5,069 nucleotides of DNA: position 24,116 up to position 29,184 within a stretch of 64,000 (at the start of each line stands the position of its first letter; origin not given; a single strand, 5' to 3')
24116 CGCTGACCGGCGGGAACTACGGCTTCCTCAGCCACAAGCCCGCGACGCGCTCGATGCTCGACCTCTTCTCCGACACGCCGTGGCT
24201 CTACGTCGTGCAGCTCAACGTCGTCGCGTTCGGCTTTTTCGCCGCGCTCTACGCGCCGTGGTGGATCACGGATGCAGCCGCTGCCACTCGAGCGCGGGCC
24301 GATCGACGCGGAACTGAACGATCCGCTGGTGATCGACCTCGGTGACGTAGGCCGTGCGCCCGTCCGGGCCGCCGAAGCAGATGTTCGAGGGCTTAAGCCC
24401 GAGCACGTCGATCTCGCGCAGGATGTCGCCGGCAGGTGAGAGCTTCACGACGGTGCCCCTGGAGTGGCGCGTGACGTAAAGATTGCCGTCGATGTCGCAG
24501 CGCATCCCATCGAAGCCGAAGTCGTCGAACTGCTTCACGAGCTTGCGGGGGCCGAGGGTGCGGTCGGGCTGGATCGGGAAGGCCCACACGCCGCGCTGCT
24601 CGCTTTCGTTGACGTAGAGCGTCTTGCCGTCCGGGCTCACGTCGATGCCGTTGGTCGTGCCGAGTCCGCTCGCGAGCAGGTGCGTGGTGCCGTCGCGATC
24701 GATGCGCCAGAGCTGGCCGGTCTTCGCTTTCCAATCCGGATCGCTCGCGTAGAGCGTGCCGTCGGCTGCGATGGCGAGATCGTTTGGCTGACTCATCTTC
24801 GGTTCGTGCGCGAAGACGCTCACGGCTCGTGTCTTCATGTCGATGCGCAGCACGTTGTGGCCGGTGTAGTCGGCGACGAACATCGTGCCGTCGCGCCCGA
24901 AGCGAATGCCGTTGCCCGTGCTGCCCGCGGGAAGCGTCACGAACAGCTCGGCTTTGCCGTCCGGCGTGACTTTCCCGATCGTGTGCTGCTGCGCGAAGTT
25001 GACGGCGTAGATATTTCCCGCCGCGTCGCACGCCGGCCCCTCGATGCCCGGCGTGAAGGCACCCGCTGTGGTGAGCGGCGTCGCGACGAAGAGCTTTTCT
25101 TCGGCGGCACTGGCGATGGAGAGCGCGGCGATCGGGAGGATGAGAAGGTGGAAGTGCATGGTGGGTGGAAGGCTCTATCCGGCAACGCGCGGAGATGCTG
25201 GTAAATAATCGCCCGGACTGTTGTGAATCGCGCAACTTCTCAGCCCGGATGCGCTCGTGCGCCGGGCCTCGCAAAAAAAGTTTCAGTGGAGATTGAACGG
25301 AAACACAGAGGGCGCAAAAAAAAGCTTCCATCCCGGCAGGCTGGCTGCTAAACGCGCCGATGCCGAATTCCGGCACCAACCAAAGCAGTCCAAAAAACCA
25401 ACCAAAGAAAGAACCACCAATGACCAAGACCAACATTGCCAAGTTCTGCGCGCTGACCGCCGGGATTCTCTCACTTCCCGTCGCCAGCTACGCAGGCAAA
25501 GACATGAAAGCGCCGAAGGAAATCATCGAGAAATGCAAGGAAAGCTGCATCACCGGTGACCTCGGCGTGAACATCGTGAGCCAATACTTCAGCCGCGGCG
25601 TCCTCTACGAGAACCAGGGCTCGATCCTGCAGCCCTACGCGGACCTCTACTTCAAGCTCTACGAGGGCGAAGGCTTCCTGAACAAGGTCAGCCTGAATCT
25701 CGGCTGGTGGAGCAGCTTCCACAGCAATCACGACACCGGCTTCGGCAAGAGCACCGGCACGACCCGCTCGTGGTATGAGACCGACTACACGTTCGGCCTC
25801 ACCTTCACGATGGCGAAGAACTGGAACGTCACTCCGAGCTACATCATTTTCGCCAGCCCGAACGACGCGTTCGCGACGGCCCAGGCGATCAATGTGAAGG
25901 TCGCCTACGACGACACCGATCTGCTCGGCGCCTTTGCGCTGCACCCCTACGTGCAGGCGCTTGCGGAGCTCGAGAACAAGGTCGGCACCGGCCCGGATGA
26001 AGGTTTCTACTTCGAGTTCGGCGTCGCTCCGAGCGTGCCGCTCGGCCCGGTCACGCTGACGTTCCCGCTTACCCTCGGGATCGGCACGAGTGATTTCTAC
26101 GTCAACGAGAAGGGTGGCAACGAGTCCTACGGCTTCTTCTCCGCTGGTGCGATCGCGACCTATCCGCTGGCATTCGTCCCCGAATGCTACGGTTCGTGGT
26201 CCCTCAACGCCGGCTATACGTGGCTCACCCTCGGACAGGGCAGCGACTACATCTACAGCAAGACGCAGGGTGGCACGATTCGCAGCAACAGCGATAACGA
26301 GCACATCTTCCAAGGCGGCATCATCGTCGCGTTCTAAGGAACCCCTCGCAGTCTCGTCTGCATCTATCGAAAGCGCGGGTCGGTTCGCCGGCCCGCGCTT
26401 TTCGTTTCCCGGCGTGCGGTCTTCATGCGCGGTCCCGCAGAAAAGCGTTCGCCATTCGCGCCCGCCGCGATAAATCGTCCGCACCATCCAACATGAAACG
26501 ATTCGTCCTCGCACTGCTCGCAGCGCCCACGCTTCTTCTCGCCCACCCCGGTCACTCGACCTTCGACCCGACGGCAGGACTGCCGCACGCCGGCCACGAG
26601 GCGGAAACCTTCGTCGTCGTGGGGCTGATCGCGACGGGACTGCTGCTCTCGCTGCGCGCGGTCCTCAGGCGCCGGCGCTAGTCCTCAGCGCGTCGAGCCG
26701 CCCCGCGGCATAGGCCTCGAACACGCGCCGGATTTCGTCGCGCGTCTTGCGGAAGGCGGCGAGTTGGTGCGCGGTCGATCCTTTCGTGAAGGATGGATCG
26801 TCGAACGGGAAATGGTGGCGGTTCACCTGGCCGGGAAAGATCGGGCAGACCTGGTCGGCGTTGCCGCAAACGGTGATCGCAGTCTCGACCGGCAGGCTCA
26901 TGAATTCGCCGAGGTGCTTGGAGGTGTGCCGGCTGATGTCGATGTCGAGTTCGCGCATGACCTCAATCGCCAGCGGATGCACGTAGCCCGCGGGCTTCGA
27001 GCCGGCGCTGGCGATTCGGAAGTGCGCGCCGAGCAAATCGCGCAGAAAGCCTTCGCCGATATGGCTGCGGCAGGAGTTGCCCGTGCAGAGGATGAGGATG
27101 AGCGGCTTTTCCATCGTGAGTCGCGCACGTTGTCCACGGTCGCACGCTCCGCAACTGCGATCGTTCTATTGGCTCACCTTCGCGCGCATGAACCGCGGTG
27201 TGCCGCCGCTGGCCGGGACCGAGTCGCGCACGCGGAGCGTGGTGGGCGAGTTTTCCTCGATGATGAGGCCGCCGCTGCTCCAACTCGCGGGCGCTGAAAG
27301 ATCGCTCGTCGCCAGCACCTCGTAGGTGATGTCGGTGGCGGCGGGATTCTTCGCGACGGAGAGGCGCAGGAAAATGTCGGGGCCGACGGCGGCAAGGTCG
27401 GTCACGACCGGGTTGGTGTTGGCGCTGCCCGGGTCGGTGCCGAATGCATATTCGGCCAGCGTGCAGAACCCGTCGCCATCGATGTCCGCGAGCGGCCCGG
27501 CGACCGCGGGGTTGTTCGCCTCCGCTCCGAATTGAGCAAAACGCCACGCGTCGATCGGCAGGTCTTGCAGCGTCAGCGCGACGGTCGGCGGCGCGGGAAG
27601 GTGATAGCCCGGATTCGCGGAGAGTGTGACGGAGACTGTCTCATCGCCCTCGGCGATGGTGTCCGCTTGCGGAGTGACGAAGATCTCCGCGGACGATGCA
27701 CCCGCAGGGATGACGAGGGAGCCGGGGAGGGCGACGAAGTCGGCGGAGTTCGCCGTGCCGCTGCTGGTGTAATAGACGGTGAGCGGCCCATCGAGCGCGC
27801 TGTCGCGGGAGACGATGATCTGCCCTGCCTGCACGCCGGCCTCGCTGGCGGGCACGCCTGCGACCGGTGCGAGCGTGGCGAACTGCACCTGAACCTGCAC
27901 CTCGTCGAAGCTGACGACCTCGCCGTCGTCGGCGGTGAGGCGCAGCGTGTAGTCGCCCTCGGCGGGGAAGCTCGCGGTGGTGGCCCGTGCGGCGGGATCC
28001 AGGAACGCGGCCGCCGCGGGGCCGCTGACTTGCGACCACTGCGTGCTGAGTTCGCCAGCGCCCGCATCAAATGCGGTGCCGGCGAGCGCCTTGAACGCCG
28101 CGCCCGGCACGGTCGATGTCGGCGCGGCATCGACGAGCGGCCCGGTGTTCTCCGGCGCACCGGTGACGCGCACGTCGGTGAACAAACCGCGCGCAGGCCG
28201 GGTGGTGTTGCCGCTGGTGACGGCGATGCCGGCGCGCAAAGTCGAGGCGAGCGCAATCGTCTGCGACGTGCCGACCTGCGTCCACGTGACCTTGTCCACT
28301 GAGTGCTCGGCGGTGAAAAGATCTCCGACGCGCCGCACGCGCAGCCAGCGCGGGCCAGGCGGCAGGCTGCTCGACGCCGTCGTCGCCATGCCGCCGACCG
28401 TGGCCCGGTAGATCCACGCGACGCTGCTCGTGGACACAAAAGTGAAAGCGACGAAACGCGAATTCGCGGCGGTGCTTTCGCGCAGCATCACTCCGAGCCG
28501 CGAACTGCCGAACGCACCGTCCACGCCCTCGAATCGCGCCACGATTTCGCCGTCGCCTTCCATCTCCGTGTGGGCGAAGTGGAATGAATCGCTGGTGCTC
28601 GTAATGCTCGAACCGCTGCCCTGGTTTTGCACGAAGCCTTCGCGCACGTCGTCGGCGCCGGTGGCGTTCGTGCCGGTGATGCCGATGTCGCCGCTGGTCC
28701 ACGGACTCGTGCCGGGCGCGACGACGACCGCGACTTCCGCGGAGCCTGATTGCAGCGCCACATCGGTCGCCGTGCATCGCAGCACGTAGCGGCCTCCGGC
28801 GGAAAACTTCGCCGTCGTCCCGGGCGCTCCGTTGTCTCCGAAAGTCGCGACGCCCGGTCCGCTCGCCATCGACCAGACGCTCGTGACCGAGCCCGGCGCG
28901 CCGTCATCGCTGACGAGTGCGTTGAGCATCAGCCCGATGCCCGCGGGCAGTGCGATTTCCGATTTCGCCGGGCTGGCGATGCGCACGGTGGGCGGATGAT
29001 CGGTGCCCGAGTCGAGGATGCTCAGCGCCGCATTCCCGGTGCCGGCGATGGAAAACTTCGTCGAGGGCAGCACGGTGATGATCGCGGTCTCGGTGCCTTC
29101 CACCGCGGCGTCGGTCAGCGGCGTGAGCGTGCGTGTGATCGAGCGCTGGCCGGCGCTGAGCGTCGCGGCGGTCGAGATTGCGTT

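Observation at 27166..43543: Tandem pair of giant paralogous metzincin / Calx-beta / lectin surface proteins (2226 and 3182 aa)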

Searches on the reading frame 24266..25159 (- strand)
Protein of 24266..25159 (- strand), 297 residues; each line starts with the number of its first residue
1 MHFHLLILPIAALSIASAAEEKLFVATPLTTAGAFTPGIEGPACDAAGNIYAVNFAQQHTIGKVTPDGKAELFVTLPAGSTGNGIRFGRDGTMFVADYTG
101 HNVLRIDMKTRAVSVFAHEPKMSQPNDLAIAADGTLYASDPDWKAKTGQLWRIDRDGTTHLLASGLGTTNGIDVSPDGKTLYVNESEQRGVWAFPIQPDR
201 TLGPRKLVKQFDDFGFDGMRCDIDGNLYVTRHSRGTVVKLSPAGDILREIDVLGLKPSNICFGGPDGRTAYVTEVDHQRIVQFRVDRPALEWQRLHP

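Call 13: search_protein_families(library=pfam, proteins=[window:24266-25159:-], max_evalue=0.001)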
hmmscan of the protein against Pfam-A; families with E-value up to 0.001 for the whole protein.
window:24266-25159:- (297 aa): 8 families
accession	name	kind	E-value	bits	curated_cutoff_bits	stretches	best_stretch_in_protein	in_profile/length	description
PF08450.18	SGL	-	5.2e-42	144.6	26.3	1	40-273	3-243/246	SMP-30/Gluconolactonase/LRE-like region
PF24684.1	Vgb_lyase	-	7.6e-11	41.8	50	1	56-183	73-197/290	Virginiamycin B lyase family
PF21959.2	DUF6923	-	7.7e-09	36.1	27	1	50-156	49-160/234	Repeat of unknown function (DUF6923)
PF03088.22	Str_synth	-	0.00011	22.7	25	0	144-188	33-78/89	Strictosidine synthase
PF22701.2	Mala_s_1-like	-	0.00012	22.3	27.5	0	45-111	96-161/195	Mal s 1 allergenic protein-like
PF01731.26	Arylesterase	-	0.00033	21.2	21.3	0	162-194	49-81/86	Arylesterase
PF10282.15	Lactonase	-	0.00041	20.1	21.7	0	95-211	4-130/344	Lactonase, 7-bladed beta-propeller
PF20067.5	SSL_N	-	0.00066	19.9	18.9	0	122-140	20-38/46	Strictosidine synthase-like, N-terminal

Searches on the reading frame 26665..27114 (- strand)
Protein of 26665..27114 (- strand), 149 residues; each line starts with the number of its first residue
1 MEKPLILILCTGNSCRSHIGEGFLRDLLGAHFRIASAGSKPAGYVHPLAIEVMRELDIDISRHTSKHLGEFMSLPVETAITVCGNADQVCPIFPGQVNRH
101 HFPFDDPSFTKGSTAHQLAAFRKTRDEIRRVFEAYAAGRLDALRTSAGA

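Call 13: search_protein_families(library=pfam, proteins=[window:26665-27114:-], max_evalue=0.001)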
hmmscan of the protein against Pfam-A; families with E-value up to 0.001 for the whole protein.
window:26665-27114:- (149 aa): 1 family
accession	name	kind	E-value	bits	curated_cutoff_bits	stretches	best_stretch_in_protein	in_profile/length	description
PF01451.26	LMWPc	-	3.2e-16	60.3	23.2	1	6-134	1-142/144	Low molecular weight phosphotyrosine protein phosphatase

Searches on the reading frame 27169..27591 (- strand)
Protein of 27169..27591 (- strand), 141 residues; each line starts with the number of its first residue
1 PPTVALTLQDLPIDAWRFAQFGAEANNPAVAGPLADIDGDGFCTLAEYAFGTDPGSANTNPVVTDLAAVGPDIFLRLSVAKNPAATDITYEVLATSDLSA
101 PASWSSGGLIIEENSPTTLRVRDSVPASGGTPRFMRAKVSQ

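Call 20: search_protein_families(library=pfam, proteins=[window:27169-27591:-], max_evalue=1)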
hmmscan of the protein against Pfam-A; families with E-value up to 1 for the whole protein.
seq(141 aa): 0 families

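Call 73: search_protein_families(library=ncbifam, proteins=[window:27169-27564:-], max_evalue=1)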
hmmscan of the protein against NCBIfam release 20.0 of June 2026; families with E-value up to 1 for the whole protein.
window:27169-27564:- (132 aa): 1 family
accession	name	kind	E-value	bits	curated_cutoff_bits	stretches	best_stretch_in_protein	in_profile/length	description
NF042425.1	Amuc_1099_fam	equivalog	0.022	14.3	50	1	24-55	126-157/321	Amuc_1099 family pilus-like system protein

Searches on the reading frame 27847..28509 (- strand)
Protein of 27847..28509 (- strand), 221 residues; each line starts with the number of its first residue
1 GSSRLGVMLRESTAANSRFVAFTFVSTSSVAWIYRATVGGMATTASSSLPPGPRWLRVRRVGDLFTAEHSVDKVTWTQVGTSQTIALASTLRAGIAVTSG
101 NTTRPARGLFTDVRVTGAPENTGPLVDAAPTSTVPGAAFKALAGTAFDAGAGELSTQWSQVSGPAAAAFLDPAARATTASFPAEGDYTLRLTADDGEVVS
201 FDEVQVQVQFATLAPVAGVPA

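Call 20: search_protein_families(library=pfam, proteins=[window:27847-28509:-], max_evalue=1)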
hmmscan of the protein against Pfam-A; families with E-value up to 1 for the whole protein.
seq(221 aa): 4 families
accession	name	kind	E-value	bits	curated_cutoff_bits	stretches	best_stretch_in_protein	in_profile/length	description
PF22352.2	K319L-like_PKD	-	4e-08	33.6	27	1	142-208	16-84/84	K319L-like, PKD domain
PF07081.18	DUF1349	-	0.0025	17.9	32.4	1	47-102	110-164/179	Protein of unknown function (DUF1349)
PF00801.26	PKD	-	0.011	16.1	23.5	1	143-197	24-69/80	PKD domain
PF07523.18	Big_3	-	0.17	12.6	21.2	1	183-211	16-44/68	Bacterial Ig-like domain (group 3)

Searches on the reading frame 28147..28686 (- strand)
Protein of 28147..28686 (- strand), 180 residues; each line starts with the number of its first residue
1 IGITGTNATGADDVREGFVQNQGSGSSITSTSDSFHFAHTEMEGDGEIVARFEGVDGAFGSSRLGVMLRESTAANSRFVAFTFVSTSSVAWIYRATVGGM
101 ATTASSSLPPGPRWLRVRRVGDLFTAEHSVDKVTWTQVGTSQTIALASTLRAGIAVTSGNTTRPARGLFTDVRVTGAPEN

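Call 68: search_solved_structures(query=A6, max_evalue=1, show_alignments=1)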
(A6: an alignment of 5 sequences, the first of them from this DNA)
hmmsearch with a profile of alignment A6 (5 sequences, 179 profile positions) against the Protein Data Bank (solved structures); distinct sequences matched with E-value up to 1: 0.

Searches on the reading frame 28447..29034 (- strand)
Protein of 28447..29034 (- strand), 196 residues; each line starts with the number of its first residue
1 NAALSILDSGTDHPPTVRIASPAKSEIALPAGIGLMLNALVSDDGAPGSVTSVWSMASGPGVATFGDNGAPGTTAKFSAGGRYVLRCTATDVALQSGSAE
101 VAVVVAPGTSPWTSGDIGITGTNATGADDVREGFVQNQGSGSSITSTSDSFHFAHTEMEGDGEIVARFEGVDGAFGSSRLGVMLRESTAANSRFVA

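Call 20: search_protein_families(library=pfam, proteins=[window:28447-29034:-], max_evalue=1)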
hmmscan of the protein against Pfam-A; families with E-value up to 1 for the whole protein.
seq(196 aa): 2 families
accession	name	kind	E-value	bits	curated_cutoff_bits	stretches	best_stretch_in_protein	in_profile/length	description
PF22352.2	K319L-like_PKD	-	0.00017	22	27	1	35-105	14-84/84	K319L-like, PKD domain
PF00801.26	PKD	-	0.059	13.8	23.5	1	28-92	10-68/80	PKD domain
